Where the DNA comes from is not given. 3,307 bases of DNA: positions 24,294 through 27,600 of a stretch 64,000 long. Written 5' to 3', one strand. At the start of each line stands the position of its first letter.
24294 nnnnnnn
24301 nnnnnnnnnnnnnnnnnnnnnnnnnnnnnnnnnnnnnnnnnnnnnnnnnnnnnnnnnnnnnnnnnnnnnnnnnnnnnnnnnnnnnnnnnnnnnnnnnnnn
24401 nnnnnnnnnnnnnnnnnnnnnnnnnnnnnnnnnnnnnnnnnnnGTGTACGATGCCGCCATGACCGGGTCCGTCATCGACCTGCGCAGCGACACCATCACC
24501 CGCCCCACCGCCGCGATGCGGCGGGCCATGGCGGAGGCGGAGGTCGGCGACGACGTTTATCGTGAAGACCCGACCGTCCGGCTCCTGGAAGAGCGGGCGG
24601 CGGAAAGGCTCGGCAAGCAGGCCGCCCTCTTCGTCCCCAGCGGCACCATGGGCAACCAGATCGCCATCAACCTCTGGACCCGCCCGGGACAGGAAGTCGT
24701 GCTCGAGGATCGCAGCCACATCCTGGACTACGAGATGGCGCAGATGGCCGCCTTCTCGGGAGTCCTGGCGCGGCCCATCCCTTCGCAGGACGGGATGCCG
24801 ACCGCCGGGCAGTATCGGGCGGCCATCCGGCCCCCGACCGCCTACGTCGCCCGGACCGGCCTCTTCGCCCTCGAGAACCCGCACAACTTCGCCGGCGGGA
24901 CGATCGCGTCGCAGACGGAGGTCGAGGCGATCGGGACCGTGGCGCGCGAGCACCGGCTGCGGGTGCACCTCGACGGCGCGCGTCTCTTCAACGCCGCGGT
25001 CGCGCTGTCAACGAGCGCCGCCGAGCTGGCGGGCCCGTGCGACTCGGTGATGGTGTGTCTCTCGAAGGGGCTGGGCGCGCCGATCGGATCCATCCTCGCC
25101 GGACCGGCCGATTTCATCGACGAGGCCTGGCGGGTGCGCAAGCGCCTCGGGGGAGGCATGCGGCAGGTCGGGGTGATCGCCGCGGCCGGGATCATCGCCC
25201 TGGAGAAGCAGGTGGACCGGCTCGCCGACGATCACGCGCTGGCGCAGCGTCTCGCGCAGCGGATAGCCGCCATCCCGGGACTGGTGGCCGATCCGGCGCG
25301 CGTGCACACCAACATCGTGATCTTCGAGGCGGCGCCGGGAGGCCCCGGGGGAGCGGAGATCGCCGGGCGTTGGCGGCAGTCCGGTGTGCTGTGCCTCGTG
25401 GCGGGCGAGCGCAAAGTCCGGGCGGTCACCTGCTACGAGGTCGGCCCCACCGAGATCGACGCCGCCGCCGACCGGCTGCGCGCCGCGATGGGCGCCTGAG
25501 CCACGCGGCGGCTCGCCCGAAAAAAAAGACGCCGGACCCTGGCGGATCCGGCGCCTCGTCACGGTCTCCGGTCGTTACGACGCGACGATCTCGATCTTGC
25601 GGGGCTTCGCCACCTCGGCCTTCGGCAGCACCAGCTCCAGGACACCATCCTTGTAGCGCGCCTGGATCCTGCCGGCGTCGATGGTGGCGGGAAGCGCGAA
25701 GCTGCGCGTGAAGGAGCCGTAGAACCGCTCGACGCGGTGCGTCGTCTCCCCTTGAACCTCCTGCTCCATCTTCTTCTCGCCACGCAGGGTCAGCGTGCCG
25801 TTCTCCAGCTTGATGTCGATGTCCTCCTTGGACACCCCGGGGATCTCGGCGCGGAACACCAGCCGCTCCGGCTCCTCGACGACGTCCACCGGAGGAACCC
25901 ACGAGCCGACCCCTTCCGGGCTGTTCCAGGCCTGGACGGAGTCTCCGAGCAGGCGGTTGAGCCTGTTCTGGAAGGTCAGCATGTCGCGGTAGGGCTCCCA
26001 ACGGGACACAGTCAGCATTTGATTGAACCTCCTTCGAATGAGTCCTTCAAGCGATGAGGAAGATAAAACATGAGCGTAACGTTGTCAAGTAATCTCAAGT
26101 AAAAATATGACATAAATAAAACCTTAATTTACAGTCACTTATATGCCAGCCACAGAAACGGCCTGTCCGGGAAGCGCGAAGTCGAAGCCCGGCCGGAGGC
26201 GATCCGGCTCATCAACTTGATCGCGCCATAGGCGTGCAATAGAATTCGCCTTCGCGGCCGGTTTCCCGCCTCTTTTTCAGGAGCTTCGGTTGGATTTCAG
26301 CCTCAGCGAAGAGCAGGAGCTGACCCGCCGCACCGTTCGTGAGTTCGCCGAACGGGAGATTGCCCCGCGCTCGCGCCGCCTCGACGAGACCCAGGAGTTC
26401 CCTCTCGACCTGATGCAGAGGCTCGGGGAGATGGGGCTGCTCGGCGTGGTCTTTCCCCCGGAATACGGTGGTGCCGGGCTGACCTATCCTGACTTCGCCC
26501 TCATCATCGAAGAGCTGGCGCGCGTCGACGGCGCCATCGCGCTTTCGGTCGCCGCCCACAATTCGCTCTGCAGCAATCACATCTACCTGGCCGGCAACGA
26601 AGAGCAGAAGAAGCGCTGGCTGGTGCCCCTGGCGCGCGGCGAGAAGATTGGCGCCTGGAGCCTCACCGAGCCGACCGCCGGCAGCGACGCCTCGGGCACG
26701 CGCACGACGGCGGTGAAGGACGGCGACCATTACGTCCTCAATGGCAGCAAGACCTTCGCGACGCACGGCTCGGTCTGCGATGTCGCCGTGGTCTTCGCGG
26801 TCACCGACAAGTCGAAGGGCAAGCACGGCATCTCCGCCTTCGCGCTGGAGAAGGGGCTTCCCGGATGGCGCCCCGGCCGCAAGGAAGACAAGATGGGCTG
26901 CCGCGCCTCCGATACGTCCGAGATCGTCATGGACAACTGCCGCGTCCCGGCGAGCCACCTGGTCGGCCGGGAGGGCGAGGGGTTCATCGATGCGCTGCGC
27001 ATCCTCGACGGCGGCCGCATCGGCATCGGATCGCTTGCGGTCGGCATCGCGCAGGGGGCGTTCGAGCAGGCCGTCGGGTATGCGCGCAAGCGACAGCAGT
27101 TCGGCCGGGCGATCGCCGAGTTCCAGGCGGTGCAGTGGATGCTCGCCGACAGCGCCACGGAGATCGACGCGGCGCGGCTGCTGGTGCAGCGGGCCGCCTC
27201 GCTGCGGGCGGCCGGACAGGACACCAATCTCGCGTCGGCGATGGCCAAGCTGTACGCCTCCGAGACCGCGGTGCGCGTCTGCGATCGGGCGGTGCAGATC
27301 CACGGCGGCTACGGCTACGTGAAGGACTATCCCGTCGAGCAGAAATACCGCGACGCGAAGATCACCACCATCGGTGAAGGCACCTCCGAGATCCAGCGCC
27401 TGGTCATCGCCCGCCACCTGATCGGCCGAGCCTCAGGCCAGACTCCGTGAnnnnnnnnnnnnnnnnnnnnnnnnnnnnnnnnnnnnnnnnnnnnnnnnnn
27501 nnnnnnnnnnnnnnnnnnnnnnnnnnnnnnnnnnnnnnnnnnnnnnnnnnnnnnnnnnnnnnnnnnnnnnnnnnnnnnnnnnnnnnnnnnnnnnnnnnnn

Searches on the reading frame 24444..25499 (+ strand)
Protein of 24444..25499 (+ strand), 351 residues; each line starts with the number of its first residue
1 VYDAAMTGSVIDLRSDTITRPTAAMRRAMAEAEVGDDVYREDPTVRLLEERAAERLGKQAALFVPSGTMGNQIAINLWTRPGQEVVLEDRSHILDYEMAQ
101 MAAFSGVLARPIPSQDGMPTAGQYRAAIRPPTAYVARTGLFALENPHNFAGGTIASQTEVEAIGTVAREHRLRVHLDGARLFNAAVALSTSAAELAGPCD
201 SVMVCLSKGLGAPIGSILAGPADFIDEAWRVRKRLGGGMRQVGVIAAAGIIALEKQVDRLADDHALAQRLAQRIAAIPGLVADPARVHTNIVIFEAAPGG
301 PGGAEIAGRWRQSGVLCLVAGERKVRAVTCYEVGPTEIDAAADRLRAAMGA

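Call 78: search_protein_families(library=pfam, proteins=[window:24444-25499:+], max_evalue=0.00001)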
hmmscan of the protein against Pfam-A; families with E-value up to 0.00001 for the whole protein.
window:24444-25499:+ (351 aa): 2 families
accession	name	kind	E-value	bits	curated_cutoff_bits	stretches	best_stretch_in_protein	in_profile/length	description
PF01212.27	Beta_elim_lyase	-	1.9e-100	336.4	27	1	12-295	1-286/288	Beta-eliminating lyase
PF00155.27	Aminotran_1_2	-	1.3e-09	38.2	19.7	1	32-273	31-282/361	Aminotransferase class I and II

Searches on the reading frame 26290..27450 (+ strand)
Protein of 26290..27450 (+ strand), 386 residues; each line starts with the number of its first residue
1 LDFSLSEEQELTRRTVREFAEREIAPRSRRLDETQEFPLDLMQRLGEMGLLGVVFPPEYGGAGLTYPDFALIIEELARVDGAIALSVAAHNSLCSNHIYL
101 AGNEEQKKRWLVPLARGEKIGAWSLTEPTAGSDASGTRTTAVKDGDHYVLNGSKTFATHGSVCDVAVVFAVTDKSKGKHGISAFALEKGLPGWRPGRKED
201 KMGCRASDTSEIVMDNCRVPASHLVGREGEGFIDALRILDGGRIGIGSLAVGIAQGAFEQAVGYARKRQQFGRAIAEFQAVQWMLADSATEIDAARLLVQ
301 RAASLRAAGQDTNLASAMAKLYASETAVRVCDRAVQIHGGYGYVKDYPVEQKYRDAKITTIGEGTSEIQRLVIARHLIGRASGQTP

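Call 78: search_protein_families(library=pfam, proteins=[window:26290-27450:+], max_evalue=0.00001)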
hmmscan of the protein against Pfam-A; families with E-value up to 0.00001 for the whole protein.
window:26290-27450:+ (386 aa): 4 families
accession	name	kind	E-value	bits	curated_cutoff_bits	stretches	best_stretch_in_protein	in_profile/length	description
PF00441.29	Acyl-CoA_dh_1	-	4.7e-52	176.5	22.4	1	229-377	1-149/150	Acyl-CoA dehydrogenase, C-terminal domain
PF02771.21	Acyl-CoA_dh_N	-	1.3e-39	135.5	22.9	1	6-118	1-113/113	Acyl-CoA dehydrogenase, N-terminal domain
PF08028.16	Acyl-CoA_dh_2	-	1.4e-26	93.8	22.7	1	244-361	1-128/134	Acyl-CoA dehydrogenase, C-terminal domain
PF02770.24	Acyl-CoA_dh_M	-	9.3e-24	83.9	33.3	1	123-217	2-97/97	Acyl-CoA dehydrogenase, middle domain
